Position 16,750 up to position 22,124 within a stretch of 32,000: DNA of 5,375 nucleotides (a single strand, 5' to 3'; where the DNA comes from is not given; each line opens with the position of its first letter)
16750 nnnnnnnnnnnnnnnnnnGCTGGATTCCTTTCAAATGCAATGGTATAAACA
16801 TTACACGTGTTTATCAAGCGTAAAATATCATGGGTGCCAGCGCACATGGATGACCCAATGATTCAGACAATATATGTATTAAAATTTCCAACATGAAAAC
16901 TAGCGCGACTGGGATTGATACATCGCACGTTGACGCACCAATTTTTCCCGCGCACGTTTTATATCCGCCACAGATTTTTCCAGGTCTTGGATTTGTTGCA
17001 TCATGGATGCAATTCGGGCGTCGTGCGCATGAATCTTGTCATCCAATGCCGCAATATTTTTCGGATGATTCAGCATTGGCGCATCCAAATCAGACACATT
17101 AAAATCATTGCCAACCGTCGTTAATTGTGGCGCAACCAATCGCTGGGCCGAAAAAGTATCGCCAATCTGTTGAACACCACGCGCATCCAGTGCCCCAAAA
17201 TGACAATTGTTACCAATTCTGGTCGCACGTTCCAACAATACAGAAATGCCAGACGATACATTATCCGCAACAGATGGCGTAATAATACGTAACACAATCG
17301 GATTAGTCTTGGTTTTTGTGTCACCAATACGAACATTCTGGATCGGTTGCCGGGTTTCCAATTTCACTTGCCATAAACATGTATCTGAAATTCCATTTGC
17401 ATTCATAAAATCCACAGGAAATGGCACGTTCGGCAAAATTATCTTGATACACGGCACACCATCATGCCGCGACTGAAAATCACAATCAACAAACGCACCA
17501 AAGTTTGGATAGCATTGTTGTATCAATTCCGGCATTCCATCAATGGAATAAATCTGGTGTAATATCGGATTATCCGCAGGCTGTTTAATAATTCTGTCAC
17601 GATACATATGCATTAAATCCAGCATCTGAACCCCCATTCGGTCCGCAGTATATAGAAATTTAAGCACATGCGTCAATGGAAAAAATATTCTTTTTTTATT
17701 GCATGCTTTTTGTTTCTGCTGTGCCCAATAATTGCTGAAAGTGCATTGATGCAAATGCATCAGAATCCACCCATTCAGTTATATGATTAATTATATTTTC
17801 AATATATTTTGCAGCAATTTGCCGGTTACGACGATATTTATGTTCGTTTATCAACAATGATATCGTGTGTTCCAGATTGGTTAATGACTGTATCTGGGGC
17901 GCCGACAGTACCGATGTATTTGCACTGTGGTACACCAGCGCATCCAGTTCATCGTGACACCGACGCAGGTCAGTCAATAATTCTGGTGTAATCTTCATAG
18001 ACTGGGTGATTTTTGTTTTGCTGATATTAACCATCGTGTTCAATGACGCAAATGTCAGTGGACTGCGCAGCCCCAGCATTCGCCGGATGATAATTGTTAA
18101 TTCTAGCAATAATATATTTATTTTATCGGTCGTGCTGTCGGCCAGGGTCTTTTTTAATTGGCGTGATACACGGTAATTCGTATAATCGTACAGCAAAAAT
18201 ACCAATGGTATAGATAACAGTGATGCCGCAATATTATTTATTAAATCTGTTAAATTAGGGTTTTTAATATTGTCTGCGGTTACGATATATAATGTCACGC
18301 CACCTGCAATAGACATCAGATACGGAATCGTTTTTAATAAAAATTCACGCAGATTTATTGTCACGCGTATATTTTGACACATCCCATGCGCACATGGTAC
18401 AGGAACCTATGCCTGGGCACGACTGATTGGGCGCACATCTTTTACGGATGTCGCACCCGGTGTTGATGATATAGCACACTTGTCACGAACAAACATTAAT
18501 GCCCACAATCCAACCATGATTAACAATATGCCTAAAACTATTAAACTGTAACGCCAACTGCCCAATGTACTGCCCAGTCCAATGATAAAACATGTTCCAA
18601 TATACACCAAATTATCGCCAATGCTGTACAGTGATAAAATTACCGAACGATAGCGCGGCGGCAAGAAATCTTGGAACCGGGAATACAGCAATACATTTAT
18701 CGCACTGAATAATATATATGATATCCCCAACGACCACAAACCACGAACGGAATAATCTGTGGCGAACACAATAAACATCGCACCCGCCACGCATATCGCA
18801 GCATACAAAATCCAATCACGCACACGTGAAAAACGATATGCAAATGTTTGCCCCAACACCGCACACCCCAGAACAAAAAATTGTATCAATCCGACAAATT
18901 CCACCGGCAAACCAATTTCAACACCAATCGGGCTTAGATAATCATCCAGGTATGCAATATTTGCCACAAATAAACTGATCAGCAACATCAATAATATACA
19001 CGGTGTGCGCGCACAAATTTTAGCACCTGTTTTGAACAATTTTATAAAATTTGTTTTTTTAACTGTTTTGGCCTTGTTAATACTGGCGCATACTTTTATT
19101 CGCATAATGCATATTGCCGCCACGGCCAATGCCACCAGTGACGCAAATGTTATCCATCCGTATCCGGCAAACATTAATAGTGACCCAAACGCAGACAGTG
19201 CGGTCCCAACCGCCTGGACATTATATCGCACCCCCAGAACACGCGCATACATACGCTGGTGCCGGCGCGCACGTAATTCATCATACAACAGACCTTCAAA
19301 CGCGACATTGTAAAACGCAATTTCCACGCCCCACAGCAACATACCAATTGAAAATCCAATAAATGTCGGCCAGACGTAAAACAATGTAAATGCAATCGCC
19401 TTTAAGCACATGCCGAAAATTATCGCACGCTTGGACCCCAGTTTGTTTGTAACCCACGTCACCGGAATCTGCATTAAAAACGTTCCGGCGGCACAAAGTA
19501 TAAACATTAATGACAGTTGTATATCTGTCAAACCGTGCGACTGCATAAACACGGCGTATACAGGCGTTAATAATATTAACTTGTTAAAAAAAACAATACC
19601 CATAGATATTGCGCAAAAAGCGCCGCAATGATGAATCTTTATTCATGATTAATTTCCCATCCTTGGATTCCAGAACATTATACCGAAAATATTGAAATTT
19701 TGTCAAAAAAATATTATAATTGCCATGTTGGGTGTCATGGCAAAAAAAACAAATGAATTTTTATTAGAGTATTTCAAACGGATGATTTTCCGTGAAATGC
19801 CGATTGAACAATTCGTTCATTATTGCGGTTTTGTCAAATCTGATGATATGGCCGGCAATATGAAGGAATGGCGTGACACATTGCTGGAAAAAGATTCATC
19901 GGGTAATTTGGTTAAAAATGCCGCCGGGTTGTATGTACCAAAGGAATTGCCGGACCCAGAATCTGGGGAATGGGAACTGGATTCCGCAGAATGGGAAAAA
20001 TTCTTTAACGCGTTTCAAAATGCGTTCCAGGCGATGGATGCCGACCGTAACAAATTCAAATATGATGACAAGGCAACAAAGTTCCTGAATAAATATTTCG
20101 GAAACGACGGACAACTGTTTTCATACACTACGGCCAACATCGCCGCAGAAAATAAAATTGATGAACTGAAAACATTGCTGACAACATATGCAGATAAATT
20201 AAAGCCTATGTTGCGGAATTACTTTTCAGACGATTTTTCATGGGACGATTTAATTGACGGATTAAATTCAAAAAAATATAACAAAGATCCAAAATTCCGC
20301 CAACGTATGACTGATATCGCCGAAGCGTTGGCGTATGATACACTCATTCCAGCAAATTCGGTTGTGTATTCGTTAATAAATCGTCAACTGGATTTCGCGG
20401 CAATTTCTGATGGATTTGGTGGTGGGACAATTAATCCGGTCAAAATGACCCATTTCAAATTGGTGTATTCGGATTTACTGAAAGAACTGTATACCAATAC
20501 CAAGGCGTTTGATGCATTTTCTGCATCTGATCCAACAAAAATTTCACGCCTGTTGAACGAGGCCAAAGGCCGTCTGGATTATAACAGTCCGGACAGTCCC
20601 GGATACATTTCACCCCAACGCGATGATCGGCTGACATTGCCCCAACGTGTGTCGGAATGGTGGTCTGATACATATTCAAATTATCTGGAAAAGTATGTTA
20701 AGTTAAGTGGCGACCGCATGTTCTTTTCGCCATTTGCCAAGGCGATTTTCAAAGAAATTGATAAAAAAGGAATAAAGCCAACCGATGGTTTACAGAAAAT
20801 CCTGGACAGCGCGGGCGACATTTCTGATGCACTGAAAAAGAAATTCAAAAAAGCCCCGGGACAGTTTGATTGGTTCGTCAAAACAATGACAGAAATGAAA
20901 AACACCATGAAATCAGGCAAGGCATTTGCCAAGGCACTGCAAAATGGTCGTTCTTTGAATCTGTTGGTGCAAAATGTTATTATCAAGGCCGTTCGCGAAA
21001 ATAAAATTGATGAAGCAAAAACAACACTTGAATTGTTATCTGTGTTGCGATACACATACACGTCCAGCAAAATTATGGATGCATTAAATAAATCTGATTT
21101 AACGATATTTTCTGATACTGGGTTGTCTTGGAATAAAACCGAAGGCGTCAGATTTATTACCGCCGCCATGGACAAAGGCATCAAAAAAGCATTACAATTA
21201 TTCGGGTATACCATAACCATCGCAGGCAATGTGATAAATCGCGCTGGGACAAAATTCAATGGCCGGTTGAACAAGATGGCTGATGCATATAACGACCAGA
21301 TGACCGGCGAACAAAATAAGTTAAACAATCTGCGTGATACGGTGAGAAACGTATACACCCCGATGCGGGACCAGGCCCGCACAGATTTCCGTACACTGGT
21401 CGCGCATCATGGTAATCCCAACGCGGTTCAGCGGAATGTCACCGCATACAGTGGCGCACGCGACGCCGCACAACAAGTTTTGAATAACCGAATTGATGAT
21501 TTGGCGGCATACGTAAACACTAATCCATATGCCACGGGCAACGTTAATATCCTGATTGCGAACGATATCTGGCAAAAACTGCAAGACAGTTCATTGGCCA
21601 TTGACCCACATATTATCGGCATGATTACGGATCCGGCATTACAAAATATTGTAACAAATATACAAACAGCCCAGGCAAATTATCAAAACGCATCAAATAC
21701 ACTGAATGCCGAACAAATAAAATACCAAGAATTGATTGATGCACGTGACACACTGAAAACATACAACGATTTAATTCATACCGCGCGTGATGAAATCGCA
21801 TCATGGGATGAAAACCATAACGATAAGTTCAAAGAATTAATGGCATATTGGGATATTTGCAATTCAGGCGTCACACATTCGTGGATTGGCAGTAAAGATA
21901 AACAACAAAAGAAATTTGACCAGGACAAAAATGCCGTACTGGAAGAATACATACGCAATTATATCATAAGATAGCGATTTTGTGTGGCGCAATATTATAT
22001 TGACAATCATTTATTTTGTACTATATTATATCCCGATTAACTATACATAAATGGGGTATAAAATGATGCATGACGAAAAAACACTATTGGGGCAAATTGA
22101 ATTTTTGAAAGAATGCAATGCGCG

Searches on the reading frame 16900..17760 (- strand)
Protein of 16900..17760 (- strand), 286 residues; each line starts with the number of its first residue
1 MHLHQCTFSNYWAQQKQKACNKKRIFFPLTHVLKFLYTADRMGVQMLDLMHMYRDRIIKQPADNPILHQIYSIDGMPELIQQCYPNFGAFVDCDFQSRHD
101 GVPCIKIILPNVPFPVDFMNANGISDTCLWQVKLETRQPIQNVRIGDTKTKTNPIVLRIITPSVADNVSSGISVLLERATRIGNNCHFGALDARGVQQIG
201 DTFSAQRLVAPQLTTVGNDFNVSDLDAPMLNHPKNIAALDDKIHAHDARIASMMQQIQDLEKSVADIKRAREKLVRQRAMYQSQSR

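Call 7: search_protein_families(library=pfam, proteins=[window:16900-17760:-], max_evalue=0.1)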
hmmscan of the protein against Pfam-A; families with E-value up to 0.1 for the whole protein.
window:16900-17760:- (286 aa): 2 families
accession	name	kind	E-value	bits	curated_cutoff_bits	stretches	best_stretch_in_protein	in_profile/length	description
PF12329.13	TMF_DNA_bd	-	0.019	15.3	35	1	238-276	23-61/74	TATA element modulatory factor 1 DNA binding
PF23991.1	DUF7310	-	0.064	14.2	40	1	206-274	3-70/83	Coiled-coil region of unknown function (DUF7310)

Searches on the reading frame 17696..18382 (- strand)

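Call 7: search_protein_families(library=pfam, proteins=[window:17696-18382:-], max_evalue=0.1)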
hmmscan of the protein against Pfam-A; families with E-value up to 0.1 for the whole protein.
window:17696-18382:- (228 aa): 2 families
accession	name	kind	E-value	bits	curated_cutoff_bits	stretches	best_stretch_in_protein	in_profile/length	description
PF24173.1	TPR_TTI1_N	-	0.055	12.9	27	0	97-207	69-178/330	TTI1 N-terminal TPR domain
PF01175.24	Urocanase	-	0.062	13.4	23.2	0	61-158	52-141/209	Urocanase Rossmann-like domain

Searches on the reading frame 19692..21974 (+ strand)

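Call 7: search_protein_families(library=pfam, proteins=[window:19692-21974:+], max_evalue=0.1)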
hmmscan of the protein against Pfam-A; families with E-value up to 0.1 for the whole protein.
window:19692-21974:+ (760 aa): 1 family
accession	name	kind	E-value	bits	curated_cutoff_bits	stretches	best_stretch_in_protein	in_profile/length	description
PF21718.4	KH_DTX3L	-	0.037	14.3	27.4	0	94-138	50-95/128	DTX3L, KH-like domain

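Call 100: search_protein_families(library=phrogs, proteins=[window:19692-21974:+], max_evalue=0.001)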
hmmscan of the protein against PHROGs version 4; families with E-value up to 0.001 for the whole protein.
window:19692-21974:+ (760 aa): 0 families
